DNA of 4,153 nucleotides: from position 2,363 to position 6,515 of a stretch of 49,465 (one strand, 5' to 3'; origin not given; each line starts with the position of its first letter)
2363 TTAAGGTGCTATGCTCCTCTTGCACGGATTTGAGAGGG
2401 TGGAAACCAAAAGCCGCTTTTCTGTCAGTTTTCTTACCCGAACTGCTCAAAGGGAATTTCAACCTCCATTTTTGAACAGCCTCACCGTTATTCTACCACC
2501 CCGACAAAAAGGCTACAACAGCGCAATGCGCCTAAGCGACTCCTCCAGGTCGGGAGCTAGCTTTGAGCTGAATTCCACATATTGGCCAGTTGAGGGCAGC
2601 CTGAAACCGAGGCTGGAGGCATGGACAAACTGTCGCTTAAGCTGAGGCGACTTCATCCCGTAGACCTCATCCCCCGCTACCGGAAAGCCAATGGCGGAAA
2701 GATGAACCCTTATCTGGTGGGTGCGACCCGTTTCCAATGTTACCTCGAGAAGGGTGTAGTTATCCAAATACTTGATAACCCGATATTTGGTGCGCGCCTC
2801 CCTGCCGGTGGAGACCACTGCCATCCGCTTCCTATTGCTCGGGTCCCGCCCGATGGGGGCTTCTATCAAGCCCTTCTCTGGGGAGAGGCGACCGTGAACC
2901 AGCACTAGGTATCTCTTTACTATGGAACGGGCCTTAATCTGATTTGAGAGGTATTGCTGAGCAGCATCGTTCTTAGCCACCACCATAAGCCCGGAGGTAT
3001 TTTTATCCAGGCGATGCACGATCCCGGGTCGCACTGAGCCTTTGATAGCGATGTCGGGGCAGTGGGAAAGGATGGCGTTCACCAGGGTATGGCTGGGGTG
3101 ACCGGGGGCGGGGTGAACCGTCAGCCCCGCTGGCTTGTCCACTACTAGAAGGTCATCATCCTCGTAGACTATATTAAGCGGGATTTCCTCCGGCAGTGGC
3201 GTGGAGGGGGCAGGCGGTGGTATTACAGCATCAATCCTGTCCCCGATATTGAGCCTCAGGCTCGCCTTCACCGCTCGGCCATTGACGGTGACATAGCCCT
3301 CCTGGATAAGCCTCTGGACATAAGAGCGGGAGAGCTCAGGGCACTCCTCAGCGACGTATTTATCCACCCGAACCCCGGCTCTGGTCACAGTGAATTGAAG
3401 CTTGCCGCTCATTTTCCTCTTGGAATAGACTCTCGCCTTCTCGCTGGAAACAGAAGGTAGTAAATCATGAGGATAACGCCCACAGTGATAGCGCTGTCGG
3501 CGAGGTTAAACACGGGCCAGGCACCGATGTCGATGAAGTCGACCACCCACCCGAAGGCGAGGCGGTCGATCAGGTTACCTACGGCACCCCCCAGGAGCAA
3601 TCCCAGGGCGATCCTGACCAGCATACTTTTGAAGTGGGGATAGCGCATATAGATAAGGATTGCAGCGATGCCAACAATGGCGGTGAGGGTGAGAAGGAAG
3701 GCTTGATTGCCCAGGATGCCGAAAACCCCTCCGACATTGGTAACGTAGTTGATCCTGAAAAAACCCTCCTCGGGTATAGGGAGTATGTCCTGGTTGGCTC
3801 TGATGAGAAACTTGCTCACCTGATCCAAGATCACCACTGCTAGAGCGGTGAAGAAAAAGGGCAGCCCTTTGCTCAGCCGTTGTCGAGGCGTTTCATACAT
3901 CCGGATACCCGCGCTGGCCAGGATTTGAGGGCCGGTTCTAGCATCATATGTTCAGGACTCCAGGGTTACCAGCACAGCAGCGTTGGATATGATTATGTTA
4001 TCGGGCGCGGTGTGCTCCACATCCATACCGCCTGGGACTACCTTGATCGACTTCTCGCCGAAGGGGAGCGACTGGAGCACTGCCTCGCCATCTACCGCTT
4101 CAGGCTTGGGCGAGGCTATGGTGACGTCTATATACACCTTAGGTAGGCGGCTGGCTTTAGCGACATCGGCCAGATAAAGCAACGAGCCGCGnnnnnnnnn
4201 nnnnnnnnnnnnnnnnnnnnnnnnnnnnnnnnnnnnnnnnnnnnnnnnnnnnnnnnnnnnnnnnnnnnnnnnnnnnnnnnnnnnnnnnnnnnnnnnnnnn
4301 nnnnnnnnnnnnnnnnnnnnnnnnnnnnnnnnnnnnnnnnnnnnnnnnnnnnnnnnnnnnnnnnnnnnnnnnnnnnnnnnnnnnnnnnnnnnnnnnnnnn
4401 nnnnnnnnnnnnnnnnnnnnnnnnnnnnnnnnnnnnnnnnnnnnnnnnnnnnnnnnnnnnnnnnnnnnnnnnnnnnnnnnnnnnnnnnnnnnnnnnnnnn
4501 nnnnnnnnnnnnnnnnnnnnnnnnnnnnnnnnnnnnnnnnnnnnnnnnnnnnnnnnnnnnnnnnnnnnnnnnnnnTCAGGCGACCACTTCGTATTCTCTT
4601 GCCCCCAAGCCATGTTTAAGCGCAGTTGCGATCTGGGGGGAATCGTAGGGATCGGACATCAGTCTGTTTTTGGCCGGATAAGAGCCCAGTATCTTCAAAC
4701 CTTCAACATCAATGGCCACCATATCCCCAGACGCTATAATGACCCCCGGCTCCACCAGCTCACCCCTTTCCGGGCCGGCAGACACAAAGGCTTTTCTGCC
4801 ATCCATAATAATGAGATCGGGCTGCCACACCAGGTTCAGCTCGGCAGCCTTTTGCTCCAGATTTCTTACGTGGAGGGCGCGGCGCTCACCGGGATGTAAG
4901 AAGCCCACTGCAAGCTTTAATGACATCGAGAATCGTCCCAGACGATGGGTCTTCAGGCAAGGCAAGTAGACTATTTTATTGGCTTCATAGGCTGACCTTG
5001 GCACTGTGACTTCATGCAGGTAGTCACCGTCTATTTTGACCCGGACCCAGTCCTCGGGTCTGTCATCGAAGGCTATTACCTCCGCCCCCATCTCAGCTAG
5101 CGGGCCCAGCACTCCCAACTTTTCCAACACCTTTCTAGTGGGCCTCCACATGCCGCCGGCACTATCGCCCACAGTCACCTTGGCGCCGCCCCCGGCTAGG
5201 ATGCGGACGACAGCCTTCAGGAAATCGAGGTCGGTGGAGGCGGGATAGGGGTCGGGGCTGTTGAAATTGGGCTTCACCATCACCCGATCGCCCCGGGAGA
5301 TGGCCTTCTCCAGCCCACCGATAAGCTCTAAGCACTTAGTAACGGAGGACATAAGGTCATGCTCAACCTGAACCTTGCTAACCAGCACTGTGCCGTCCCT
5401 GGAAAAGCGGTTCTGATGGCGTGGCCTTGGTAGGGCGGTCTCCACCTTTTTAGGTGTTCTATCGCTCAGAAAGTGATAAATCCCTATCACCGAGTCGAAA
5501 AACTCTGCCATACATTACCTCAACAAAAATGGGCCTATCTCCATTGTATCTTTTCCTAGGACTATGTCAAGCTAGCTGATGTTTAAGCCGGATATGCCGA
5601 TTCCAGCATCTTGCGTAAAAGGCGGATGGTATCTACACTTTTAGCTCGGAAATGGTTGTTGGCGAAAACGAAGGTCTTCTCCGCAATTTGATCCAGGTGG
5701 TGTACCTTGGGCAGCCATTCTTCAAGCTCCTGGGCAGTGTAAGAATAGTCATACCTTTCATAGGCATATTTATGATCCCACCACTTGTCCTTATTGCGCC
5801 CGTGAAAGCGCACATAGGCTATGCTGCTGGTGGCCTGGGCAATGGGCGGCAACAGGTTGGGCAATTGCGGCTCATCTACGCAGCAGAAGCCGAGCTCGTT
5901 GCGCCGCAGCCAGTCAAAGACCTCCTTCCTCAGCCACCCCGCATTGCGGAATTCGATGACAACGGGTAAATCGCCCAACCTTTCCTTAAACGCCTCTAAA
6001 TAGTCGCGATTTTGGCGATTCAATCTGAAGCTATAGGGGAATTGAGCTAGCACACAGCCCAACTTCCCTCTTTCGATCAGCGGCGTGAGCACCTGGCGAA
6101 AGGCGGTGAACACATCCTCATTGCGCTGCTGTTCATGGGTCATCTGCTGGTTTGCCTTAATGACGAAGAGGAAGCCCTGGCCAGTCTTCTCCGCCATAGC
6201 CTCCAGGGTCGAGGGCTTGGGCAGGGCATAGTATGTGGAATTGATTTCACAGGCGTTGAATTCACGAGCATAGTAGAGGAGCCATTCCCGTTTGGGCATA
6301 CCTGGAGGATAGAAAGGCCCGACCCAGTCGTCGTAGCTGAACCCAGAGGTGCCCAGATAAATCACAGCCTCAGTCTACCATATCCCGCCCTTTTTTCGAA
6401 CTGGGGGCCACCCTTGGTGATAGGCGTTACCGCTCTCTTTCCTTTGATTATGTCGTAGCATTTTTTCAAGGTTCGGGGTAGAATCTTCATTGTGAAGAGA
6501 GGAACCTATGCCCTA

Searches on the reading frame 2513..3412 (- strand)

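Call 67: search_protein_families(library=pfam, proteins=[window:2513-3412:-], max_evalue=0.00001)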
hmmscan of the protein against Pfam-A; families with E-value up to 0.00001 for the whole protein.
window:2513-3412:- (299 aa): 2 families
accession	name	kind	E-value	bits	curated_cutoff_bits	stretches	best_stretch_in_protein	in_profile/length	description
PF00849.27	PseudoU_synth_2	-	2.2e-36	125.8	26.8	1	87-240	1-152/152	RNA pseudouridylate synthase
PF01479.30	S4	-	2.3e-10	40.5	22.8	1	14-60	1-48/48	S4 domain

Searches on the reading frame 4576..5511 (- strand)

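Call 67: search_protein_families(library=pfam, proteins=[window:4576-5511:-], max_evalue=0.00001)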
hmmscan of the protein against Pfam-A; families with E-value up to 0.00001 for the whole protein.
window:4576-5511:- (311 aa): 1 family
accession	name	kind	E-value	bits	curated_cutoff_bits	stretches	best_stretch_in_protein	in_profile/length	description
PF04015.17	DUF362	-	9.4e-43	147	24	1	77-271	1-198/200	Domain of unknown function (DUF362)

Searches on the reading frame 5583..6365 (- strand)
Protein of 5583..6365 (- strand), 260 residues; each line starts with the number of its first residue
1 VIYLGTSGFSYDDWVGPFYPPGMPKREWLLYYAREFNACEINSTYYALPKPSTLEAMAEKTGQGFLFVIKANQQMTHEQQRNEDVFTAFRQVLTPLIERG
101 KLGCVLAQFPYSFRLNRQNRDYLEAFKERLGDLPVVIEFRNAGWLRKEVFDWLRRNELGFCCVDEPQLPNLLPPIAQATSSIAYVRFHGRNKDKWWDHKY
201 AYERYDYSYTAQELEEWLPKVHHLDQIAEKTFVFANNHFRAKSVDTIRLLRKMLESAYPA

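Call 67: search_protein_families(library=pfam, proteins=[window:5583-6365:-], max_evalue=0.00001)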
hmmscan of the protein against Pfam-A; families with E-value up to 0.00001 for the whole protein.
window:5583-6365:- (260 aa): 1 family
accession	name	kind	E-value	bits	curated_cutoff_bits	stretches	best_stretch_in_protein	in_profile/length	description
PF01904.24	DUF72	-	2e-66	224.6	25.3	1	19-253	1-217/217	Protein of unknown function DUF72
